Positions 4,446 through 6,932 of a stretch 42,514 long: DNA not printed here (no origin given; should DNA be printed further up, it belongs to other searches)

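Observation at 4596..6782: EF-2 with altered switch I (RGIT->RQMT) and diphthamide loop (HRG->HTG)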

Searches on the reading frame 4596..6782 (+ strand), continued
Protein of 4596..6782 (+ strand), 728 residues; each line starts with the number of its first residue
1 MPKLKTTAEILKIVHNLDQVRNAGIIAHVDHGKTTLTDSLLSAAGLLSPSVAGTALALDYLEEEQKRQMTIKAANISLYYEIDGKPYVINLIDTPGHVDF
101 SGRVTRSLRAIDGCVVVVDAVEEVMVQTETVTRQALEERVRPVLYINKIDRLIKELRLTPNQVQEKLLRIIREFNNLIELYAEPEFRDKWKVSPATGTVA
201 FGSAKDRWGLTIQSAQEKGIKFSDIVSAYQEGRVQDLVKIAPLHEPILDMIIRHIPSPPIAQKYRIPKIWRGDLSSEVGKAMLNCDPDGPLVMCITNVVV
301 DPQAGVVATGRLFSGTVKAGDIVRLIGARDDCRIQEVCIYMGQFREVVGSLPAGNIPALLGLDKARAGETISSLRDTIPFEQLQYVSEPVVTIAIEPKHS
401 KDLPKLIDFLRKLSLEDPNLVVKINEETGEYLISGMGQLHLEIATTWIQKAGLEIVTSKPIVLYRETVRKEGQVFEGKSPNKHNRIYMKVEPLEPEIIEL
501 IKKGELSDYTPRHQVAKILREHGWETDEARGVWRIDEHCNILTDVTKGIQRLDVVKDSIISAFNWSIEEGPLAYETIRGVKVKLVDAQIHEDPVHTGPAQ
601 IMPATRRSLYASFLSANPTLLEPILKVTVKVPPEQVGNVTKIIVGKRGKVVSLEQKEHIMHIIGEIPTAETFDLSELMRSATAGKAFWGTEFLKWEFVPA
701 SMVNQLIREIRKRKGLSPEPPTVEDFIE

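Call 23: find_encoding_contigs(protein=P0021, flank=10000, max_places=2)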
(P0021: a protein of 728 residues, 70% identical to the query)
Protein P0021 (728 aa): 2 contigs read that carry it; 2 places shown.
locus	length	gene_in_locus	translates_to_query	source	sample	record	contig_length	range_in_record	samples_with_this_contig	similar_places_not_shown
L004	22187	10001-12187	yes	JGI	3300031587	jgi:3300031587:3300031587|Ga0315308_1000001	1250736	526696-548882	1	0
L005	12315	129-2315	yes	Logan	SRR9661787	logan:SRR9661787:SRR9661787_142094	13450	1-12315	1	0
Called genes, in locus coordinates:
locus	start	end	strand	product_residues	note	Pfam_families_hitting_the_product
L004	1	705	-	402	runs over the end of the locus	PF13401:AAA_22, PF22703:Cdc6_lid, PF09079:WHD_Cdc6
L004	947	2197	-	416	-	PF00464:SHMT, PF00155:Aminotran_1_2 (weak), PF01212:Beta_elim_lyase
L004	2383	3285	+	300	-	PF08902:DUF1848 (faint), PF20903:SPL (weak), PF04055:Radical_SAM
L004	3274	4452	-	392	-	PF13439:Glyco_transf_4, PF13579:Glyco_trans_4_4, PF00534:Glycos_transf_1, PF13692:Glyco_trans_1_4, PF13524:Glyco_trans_1_2 (weak)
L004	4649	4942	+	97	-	-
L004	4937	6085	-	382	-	PF04434:SWIM (faint), PF00665:rve (weak), PF13610:DDE_Tnp_IS240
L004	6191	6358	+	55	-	-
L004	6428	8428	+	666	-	PF09491:RE_AlwI (faint), PF02384:N6_Mtase, PF01170:UPF0020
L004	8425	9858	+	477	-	PF01420:Methylase_S (weak)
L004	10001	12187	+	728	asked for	PF00009:GTP_EFTU, PF22042:EF-G_D2, PF03144:GTP_EFTU_D2, PF14492:EFG_III, PF03764:EFG_IV, PF00679:EFG_C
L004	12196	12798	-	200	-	PF01380:SIS, PF13580:SIS_2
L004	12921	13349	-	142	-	PF00582:Usp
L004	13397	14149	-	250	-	PF02361:CbiQ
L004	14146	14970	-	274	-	PF00005:ABC_tran, PF02463:SMC_N, PF13304:AAA_21 (weak)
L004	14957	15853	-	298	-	PF13481:AAA_25 (faint), PF00005:ABC_tran, PF05621:TniB (faint), PF13304:AAA_21 (weak)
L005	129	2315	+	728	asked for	PF00009:GTP_EFTU, PF22042:EF-G_D2, PF03144:GTP_EFTU_D2, PF14492:EFG_III, PF03764:EFG_IV, PF00679:EFG_C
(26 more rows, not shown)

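Call 24: find_encoding_contigs(protein=P0051, flank=10000, max_places=1)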
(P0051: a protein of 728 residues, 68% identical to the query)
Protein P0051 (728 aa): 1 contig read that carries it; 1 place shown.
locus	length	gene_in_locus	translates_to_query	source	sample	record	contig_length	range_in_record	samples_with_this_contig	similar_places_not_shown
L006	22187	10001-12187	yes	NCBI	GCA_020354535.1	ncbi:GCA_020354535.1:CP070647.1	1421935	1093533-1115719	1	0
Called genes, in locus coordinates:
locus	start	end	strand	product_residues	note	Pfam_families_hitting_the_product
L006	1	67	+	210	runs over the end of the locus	PF00333:Ribosomal_S5, PF03719:Ribosomal_S5_C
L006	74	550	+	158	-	PF00327:Ribosomal_L30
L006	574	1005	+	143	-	PF00828:Ribosomal_L27A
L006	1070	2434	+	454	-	PF10559:Plug_translocon, PF00344:SecY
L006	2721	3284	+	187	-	PF02224:Cytidylate_kin (faint), PF13189:Cytidylate_kin2, PF13238:AAA_18, PF13671:AAA_33 (weak), PF00406:ADK (weak), PF02223:Thymidylate_kin (faint), PF13207:AAA_17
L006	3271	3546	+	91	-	-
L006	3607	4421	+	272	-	PF08068:DKCLD, PF01509:TruB_N, PF21238:Pus10_C, PF01509:TruB_N (weak), PF16198:TruB_C_2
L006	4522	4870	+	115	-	PF07973:tRNA_SAD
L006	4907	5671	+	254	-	PF01996:F420_ligase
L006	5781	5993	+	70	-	-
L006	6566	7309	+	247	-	PF00899:ThiF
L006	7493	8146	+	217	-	PF00834:Ribul_P_3_epim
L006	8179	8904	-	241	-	PF00923:TAL_FSA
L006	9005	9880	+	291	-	PF21280:Helicase_dom4_arc, PF12826:HHH_2 (weak), PF14520:HHH_5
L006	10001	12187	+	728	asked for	PF00009:GTP_EFTU, PF22042:EF-G_D2, PF03144:GTP_EFTU_D2, PF14492:EFG_III, PF03764:EFG_IV, PF00679:EFG_C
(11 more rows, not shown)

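Call 25: find_encoding_contigs(protein=P0086, flank=10000, max_places=1)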
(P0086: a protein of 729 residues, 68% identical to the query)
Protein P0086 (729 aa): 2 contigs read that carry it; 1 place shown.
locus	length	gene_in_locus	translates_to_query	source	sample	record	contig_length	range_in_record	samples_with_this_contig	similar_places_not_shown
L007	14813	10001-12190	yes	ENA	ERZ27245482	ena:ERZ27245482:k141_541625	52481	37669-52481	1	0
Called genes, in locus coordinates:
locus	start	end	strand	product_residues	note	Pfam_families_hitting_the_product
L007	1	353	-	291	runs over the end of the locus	PF01937:ARMT1-like_dom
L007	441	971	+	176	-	PF00163:Ribosomal_S4 (weak), PF01479:S4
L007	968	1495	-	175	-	PF00994:MoCF_biosynth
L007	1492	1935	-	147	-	PF01967:MoaC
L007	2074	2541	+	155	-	PF04677:CwfJ_C_1 (weak), PF11969:DcpS_C, PF01230:HIT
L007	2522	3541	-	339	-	PF04055:Radical_SAM, PF08608:Wyosine_form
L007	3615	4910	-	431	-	PF00465:Fe-ADH, PF13685:Fe-ADH_2 (weak), PF25137:ADH_Fe_C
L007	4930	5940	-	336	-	PF02826:2-Hacid_dh_C (weak), PF00670:AdoHcyase_NAD (weak), PF07991:KARI_N, PF01450:KARI_C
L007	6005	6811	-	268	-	PF00316:FBPase, PF00459:Inositol_P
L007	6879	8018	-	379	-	PF00465:Fe-ADH, PF13685:Fe-ADH_2, PF25137:ADH_Fe_C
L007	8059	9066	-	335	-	PF00389:2-Hacid_dh, PF02826:2-Hacid_dh_C, PF03446:NAD_binding_2 (weak)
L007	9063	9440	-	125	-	-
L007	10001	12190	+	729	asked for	PF00009:GTP_EFTU, PF22042:EF-G_D2, PF03144:GTP_EFTU_D2, PF14492:EFG_III, PF03764:EFG_IV, PF00679:EFG_C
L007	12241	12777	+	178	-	-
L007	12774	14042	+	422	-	PF00022:Actin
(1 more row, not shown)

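Call 26: find_encoding_contigs(protein=P0023, flank=10000, max_places=1)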
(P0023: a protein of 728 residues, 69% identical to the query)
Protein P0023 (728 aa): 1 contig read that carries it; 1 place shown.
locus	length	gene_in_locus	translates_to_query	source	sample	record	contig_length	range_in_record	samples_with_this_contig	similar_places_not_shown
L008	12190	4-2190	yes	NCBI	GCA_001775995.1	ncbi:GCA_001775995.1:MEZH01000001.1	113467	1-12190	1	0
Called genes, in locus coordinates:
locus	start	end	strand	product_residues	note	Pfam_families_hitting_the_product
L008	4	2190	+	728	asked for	PF00009:GTP_EFTU, PF22042:EF-G_D2, PF03144:GTP_EFTU_D2, PF14492:EFG_III, PF03764:EFG_IV, PF00679:EFG_C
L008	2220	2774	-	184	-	PF00857:Isochorismatase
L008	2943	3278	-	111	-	PF01900:RNase_P_Rpp14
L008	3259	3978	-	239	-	PF01876:RNase_P_p30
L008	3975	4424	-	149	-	PF01877:RNA_binding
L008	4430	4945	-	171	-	PF01294:Ribosomal_L13e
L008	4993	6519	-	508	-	PF18490:tRNA_bind_4, PF00587:tRNA-synt_2b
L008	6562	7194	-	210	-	PF21715:CggR_N, PF22167:PH0730-like_N (weak), PF14544:DUF4443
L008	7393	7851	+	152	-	-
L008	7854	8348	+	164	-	-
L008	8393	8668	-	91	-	PF00708:Acylphosphatase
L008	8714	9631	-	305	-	PF00890:FAD_binding_2 (faint), PF01134:GIDA (faint), PF01266:DAO (faint), PF01946:Thi4 (faint), PF07992:Pyr_redox_2, PF12831:FAD_oxidored (weak), PF13738:Pyr_redox_3, PF00070:Pyr_redox, +2 more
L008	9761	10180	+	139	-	PF04756:OST3_OST6, PF00085:Thioredoxin, PF13098:Thioredoxin_2 (weak), PF13905:Thioredoxin_8 (faint)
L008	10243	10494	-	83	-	-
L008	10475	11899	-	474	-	PF01368:DHH, PF21763:DHH_CID, PF02272:DHHA1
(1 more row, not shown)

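Call 31: search_protein_representatives(protein=window:4596-6782:+)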
Query: 728 residues. Proteins with E-value up to 0.001 (for the whole library): 28677; up to 1e-10: 12841; up to 1e-30: 2066. The best 150 are listed.
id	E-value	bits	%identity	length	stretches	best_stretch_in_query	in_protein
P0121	1.4e-281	952.4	58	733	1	1-728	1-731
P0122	3.5e-247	838.8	55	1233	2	33-727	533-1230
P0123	3.4e-237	805.8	51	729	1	2-725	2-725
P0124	3.4e-217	739.7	48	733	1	10-721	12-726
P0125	2.1e-208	710.6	49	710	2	1-494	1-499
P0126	5.8e-205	699.2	48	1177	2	25-717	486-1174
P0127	2.4e-203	693.9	49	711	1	1-728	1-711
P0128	1.0e-202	691.8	46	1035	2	17-721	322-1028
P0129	3.1e-202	690.2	47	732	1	13-726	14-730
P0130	3.6e-198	676.8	47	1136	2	33-727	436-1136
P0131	1.5e-194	664.8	46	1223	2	32-716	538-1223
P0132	1.9e-193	661.1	44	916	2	30-724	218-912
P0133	9.4e-193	658.9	45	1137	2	30-716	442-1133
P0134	1.1e-192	658.6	46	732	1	13-727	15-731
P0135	3.5e-187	640.5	48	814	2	235-728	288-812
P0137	1.2e-180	618.9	42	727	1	5-717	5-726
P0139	5.7e-175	600.1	40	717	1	7-716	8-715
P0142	5.5e-165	567.1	40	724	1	10-718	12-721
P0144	1.0e-162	559.6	41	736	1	12-727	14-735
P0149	4.4e-154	531.1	39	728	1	18-717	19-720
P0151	3.6e-151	521.4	39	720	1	9-717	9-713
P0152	8.6e-150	516.9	41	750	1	2-726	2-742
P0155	2.5e-138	479.0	37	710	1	7-704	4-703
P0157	1.9e-135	469.4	37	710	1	9-718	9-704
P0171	9.1e-127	440.8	36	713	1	12-703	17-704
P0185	1.2e-121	423.9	36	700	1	12-714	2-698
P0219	1.2e-108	380.8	44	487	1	250-726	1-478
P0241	2.9e-104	366.4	35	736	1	8-701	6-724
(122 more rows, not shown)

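Call 35: list_cluster_members(proteins=[P0125, P0127, P0121, P0123, P0124, P0134, P0137, P0139, P0152, P0219])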
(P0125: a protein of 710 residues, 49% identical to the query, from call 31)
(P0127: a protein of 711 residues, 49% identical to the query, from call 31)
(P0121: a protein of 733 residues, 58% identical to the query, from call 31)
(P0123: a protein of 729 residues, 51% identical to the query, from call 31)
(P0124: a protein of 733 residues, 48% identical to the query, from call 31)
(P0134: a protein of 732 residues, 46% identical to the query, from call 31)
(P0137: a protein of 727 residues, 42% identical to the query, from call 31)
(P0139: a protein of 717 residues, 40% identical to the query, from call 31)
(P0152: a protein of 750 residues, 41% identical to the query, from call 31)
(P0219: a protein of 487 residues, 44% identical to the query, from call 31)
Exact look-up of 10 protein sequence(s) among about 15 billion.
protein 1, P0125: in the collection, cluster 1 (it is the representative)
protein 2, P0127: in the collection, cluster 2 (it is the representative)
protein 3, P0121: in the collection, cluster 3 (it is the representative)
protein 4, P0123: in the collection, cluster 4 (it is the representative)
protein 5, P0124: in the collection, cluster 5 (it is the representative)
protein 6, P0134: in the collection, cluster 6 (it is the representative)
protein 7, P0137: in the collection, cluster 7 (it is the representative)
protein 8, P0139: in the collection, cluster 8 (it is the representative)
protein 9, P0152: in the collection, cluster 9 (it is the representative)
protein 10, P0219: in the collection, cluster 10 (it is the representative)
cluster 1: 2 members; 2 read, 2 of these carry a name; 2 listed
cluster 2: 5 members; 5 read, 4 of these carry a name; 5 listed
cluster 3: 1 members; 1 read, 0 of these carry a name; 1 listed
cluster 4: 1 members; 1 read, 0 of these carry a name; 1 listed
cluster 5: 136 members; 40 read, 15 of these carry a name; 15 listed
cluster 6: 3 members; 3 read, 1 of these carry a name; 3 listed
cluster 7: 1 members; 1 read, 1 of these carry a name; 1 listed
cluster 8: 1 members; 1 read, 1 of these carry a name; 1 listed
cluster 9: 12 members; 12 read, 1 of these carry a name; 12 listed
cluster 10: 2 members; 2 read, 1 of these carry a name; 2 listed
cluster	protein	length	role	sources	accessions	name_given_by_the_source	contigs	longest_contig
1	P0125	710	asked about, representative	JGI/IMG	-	elongation factor 2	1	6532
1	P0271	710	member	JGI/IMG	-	elongation factor 2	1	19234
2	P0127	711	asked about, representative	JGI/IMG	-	elongation factor 2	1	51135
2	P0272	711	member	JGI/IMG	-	elongation factor 2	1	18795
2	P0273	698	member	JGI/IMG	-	elongation factor 2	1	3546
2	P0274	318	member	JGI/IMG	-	elongation factor 2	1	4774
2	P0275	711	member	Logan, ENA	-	-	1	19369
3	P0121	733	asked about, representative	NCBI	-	-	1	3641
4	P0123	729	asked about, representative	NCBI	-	-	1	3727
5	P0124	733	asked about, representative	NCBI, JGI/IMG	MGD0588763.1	MAG: elongation factor EF-2 [Thermoplasmata archaeon] | elongation factor 2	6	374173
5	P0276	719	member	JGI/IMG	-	elongation factor 2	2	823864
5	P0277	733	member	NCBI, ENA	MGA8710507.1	MAG: elongation factor EF-2 [Thermoplasmata archaeon]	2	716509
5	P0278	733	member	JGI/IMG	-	elongation factor 2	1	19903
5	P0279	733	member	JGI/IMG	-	elongation factor 2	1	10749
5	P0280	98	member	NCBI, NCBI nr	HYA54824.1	MAG TPA: GTP-binding protein, partial [Thermoplasmata archaeon] | GTP-binding protein [Thermoplasmata archaeon]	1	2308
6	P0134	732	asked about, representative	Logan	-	-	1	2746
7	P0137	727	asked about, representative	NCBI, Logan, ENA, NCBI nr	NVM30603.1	MAG: elongation factor EF-2 [Candidatus Helarchaeota archaeon] | elongation factor EF-2 [Candidatus Helarchaeota archaeon]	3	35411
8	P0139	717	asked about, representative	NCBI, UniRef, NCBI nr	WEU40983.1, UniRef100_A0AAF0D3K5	MAG: GTP-binding protein [Candidatus Odinarchaeum yellowstonii] | Elongation factor 2 n=1 Tax=Odinarchaeota yellowstonii (strain LCB_4) TaxID=1841599 ...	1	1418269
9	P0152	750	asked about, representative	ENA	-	-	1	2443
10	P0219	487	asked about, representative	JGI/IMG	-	elongation factor 2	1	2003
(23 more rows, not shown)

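Call 38: find_homologous_proteins(query=A2)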
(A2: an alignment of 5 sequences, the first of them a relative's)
Query A2 (5 sequences) (710 aa, profile of the alignment): 8000 proteins with E <= 0.001 among 8000 candidates; the best 120 are listed.
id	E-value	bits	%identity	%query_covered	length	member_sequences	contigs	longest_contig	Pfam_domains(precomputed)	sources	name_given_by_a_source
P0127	0.0e+0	1473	46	99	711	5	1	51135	PF00679.31,PF14492.13,PF00009.34,PF03764.25,PF03144.32,PF22042.3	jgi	jgi:elongation factor 2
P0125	0.0e+0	1377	100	100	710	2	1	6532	PF01926.30,PF00679.31,PF14492.13,PF00009.34,PF03764.25,PF03144.32,PF22042.3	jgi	jgi:elongation factor 2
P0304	0.0e+0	1336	48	97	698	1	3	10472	PF00679.31,PF14492.13,PF00009.34,PF03764.25,PF03144.32,PF22042.3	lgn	-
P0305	0.0e+0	1320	47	99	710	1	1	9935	PF00679.31,PF14492.13,PF00009.34,PF03764.25,PF03144.32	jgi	jgi:elongation factor 2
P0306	0.0e+0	1316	47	99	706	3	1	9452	PF00679.31,PF14492.13,PF00009.34,PF03764.25,PF03144.32,PF22042.3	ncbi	-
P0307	0.0e+0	1315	46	99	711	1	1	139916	PF00679.31,PF14492.13,PF00009.34,PF03764.25,PF03144.32,PF22042.3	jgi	jgi:elongation factor 2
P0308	0.0e+0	1314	45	99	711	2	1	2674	PF00679.31,PF14492.13,PF00009.34,PF03764.25,PF03144.32,PF22042.3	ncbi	-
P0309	0.0e+0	1308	47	99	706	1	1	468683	PF00679.31,PF14492.13,PF00009.34,PF03764.25,PF03144.32,PF22042.3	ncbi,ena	-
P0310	0.0e+0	1303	48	99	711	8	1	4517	PF00679.31,PF14492.13,PF00009.34,PF03764.25,PF03144.32,PF22042.3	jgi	jgi:elongation factor 2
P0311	0.0e+0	1296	47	99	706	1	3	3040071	PF00679.31,PF14492.13,PF00009.34,PF03764.25,PF03144.32,PF22042.3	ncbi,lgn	ncbi:MAG: GTP-binding protein [Candidatus Bathyarchaeia archaeon]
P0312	0.0e+0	1290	46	99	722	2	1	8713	PF00679.31,PF14492.13,PF00009.34,PF03764.25,PF03144.32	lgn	-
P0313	0.0e+0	1288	49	99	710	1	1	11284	PF00679.31,PF14492.13,PF00009.34,PF03764.25,PF16658.12,PF03144.32,PF22042.3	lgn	-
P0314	0.0e+0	1286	48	99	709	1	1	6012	PF00679.31,PF14492.13,PF00009.34,PF03764.25,PF03144.32,PF22042.3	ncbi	-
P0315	0.0e+0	1270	47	97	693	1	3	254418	PF00679.31,PF14492.13,PF00009.34,PF03764.25,PF03144.32,PF22042.3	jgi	jgi:elongation factor 2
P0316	0.0e+0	1268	47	97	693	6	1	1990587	PF00679.31,PF14492.13,PF00009.34,PF03764.25,PF03144.32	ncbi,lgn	-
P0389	0.0e+0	1156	54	99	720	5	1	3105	PF00679.31,PF14492.13,PF00009.34,PF03764.25,PF03144.32,PF22042.3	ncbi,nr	ncbi:elongation factor EF-2 [Candidatus Bathyarchaeota archaeon]|nr:elongation factor EF-2 [Candidat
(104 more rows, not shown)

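Call 39: find_encoding_contigs(protein=P0306, flank=10000, max_places=3)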
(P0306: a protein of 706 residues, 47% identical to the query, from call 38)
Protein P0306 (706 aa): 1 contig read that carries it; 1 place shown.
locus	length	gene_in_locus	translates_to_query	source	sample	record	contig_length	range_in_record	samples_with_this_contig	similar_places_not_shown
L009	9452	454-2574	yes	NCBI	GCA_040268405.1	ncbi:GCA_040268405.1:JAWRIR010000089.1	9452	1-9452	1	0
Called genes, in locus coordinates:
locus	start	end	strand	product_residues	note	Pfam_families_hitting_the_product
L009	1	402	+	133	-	?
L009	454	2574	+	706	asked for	PF00009:GTP_EFTU, PF03144:GTP_EFTU_D2, PF22042:EF-G_D2, PF14492:EFG_III, PF03764:EFG_IV, PF00679:EFG_C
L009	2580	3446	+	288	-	PF07934:OGG_N, PF00730:HhH-GPD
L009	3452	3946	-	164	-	PF02142:MGS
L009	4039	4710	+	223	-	-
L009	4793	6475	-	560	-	PF05228:CHASE4, PF00512:HisKA, PF02518:HATPase_c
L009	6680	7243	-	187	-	PF13527:Acetyltransf_9, PF00583:Acetyltransf_1, PF13673:Acetyltransf_10, PF13508:Acetyltransf_7, PF08445:FR47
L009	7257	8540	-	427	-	PF09861:Lar_N, PF04015:DUF362 (weak), PF21113:LarA_C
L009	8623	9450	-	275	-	?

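Call 40: find_encoding_contigs(protein=P0003, flank=10000, max_places=3)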
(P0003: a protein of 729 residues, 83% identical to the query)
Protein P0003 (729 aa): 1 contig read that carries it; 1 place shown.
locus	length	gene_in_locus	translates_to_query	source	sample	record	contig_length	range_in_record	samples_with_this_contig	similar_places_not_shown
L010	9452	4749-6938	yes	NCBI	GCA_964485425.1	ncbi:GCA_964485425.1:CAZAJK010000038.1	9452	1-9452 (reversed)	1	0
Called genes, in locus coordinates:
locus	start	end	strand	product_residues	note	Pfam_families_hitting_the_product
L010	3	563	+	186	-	?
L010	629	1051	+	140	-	PF00582:Usp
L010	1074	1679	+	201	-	PF01380:SIS, PF13580:SIS_2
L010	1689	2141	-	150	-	PF02663:FmdE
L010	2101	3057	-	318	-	PF01297:ZnuA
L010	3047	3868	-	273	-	PF00950:ABC-3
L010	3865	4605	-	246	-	PF00005:ABC_tran, PF02463:SMC_N (faint), PF13476:AAA_23 (weak), PF13304:AAA_21 (faint)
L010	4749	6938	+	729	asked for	PF00009:GTP_EFTU, PF22042:EF-G_D2, PF03144:GTP_EFTU_D2, PF14492:EFG_III, PF03764:EFG_IV, PF00679:EFG_C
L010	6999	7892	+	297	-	PF20903:SPL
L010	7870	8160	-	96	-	-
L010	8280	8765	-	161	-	-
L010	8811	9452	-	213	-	?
